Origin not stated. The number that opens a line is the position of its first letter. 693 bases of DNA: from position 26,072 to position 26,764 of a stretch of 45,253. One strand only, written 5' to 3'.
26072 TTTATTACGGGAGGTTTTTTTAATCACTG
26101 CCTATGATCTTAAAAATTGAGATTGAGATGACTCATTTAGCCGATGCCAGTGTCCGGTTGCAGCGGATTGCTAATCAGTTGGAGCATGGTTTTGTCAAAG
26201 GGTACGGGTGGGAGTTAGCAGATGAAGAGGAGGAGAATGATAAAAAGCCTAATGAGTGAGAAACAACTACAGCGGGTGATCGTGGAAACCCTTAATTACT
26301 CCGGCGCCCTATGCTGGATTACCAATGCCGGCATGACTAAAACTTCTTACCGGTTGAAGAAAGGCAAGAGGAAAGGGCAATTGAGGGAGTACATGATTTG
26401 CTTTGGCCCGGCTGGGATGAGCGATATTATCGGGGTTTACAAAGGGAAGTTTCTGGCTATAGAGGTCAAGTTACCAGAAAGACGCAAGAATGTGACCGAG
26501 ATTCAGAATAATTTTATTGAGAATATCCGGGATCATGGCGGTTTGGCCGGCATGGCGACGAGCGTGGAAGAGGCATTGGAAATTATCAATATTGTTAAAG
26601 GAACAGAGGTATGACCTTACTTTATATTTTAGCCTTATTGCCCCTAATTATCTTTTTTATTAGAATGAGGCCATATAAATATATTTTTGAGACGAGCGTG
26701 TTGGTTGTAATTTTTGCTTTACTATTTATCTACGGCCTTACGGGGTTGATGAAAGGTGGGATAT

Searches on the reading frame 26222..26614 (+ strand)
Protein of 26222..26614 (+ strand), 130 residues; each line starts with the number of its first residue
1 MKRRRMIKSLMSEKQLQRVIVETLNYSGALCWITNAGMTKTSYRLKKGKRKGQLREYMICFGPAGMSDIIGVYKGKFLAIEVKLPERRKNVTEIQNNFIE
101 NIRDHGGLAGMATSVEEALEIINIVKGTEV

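Call 62: search_protein_families(library=pfam, proteins=[window:26222-26614:+], max_evalue=0.01)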
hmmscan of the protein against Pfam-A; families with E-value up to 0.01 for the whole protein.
window:26222-26614:+ (130 aa): 1 family
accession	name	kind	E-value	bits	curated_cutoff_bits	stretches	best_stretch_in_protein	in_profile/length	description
PF08774.17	VRR_NUC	-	2.7e-07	31.1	23.8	1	12-115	2-115/116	VRR-NUC domain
